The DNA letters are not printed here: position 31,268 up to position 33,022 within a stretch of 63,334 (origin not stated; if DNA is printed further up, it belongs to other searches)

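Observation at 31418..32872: EBP paralog 1 looks like an ATPase-dead, sigma54-contact-deficient enhancer-binding protein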

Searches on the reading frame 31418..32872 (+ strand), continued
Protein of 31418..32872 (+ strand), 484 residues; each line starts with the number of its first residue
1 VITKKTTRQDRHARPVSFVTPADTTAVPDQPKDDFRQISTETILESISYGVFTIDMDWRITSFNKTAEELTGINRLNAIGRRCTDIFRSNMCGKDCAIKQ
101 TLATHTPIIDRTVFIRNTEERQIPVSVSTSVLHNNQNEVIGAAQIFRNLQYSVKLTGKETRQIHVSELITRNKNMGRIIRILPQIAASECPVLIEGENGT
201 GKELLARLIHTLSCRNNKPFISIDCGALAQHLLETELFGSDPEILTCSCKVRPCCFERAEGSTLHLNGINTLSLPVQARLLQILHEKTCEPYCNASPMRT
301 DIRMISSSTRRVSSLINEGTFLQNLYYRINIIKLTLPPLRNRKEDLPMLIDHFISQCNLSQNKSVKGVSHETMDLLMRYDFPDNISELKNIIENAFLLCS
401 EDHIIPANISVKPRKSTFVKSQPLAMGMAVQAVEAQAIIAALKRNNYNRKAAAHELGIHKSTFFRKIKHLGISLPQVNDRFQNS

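Call 66: search_protein_families(library=ncbifam, proteins=[L002:16096-17628:+], max_evalue=0.001)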
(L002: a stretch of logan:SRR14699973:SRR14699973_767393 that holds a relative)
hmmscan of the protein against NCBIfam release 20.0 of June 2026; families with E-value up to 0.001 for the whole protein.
L002:16096-17628:+ (510 aa): 30 families (the best 25 are shown)
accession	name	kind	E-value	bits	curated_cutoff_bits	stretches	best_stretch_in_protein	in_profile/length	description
NF041552.1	TF_PrdR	equivalog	1.7e-112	376.6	795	1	71-502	137-577/577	sigma-54 dependent transcriptional regulator PrdR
TIGR01817.1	nifA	equivalog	3.1e-100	336.5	528.85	1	191-459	191-459/534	nif-specific transcriptional activator NifA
NF008469.0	PRK11361.1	equivalog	3.6e-99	332.6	714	1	187-503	134-456/461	acetoacetate metabolism transcriptional regulator AtoC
TIGR02915.1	PEP_resp_reg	equivalog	9.5e-92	308.1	502.6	1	181-503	124-444/445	PEP-CTERM-box response regulator transcription factor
NF038308.1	RNA_repair_RtcR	equivalog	3.9e-90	303.2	650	1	186-477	170-472/530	RNA repair transcriptional activator RtcR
TIGR01818.1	ntrC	equivalog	5.3e-88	295.8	558.6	1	195-447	133-386/463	nitrogen regulation protein NR(I)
NF007689.0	PRK10365.1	equivalog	6.7e-88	295.4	760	1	198-498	141-439/441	sigma-54-dependent response regulator transcription factor ZraR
NF011958.0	PRK15429.1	equivalog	1.3e-85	288.5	830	1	195-503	378-686/692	formate hydrogenlyase transcriptional activator FlhA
TIGR02329.1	propionate_PrpR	equivalog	3.2e-83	280.1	499.2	1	179-500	196-526/526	propionate catabolism operon regulatory protein PrpR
NF041906.1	V4R_TF_MobR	exception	9.6e-83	278.5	999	1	192-501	228-544/544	phenol degradation transcriptional regulator MobR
NF003451.0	PRK05022.1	equivalog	2.3e-82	277.3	476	1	162-503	154-510/512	nitric oxide reductase transcriptional regulator NorR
NF050807.1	TransRegFlbDCaul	equivalog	1.7e-79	267.8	750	1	197-502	119-439/454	sigma-54-dependent transcriptional regulator FlbD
NF011953.0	PRK15424.1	equivalog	6.6e-79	265.9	703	1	187-500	210-533/538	propionate catabolism operon regulatory protein PrpR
NF011695.0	PRK15115.1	equivalog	1.3e-74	251.6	763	1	191-448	130-388/445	two-component system response regulator GlrR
NF041946.1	LuxO_transreg_Vib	equivalog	2.8e-73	247.3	800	1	192-502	129-461/463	quorum-sensing sigma-54 dependent transcriptional regulator LuxO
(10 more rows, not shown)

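Call 81: fold_search(model_id=the predicted structure, library=pdb)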
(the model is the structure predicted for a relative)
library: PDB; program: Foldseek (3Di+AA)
matches with E <= 10: 1871; with E <= 0.001: 1315
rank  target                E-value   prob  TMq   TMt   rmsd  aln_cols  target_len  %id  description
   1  1ojl_E                7.2e-27  1.00  0.47  0.77  13.7       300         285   34  Crystal structure of a sigma54-activator suggests the mechanism for the conformational switch necessary for sigma54 bi (released 2005-05-19)
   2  1ojl_D                1.0e-26  1.00  0.49  0.78   8.5       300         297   36  Crystal structure of a sigma54-activator suggests the mechanism for the conformational switch necessary for sigma54 bi (released 2005-05-19)
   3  1ojl_A                9.4e-26  1.00  0.48  0.77  11.2       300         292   35  Crystal structure of a sigma54-activator suggests the mechanism for the conformational switch necessary for sigma54 bi (released 2005-05-19)
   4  5m7o_B                1.6e-25  1.00  0.47  0.52  13.8       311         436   26  Crystal structure of NtrX from Brucella abortus processed with the CrystalDirect automated mounting and cryo-cooling t (released 2017-01-25)
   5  5m7p_B                1.6e-25  1.00  0.48  0.53  14.2       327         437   25  Crystal structure of NtrX from Brucella abortus in complex with ADP processed with the CrystalDirect automated mountin (released 2017-01-25)
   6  1ny5_A                2.2e-25  1.00  0.49  0.61   3.1       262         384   34  Crystal structure of sigm54 activator (AAA+ ATPase) in the inactive state (released 2003-11-11)
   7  5m7p_A                2.2e-25  1.00  0.48  0.53   7.6       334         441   25  Crystal structure of NtrX from Brucella abortus in complex with ADP processed with the CrystalDirect automated mountin (released 2017-01-25)
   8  5m7o_A                3.9e-25  1.00  0.49  0.52   7.4       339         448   24  Crystal structure of NtrX from Brucella abortus processed with the CrystalDirect automated mounting and cryo-cooling t (released 2017-01-25)
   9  6jdi                  4.5e-25  1.00  0.49  0.91   1.8       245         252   33  Central domain of FleQ H287N mutant in complex with ATPgS and Mg (released 2019-11-27)
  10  6jdl                  5.3e-25  1.00  0.48  0.91   1.8       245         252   33  Central domain of FleQ H287A mutant in complex with ATPgS and Mg (released 2019-11-27)
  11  5m7n_B                5.7e-25  1.00  0.48  0.54  14.4       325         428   25  Crystal structure of NtrX from Brucella abortus in complex with ATP processed with the CrystalDirect automated mountin (released 2017-01-25)
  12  4lzz_W                9.1e-25  1.00  0.46  0.87   2.5       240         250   35  Nucleotide-induced asymmetry within atpase activator ring drives s54-RNAP interaction and ATP hydrolysis (released 2013-12-04)
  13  1ojl_B                1.0e-24  1.00  0.48  0.91   1.9       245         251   37  Crystal structure of a sigma54-activator suggests the mechanism for the conformational switch necessary for sigma54 bi (released 2005-05-19)
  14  5exp                  1.6e-24  1.00  0.48  0.91   1.7       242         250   33  AAA+ domain of FleQ from Pseudomonas aeruginosa (released 2016-01-13)
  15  5m7n_A                1.7e-24  1.00  0.47  0.52   7.8       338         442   25  Crystal structure of NtrX from Brucella abortus in complex with ATP processed with the CrystalDirect automated mountin (released 2017-01-25)
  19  1ojl_F                6.5e-24  1.00  0.47  0.90   2.1       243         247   37  Crystal structure of a sigma54-activator suggests the mechanism for the conformational switch necessary for sigma54 bi (released 2005-05-19)
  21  1ojl_C                7.8e-24  1.00  0.48  0.89   2.1       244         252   37  Crystal structure of a sigma54-activator suggests the mechanism for the conformational switch necessary for sigma54 bi (released 2005-05-19)
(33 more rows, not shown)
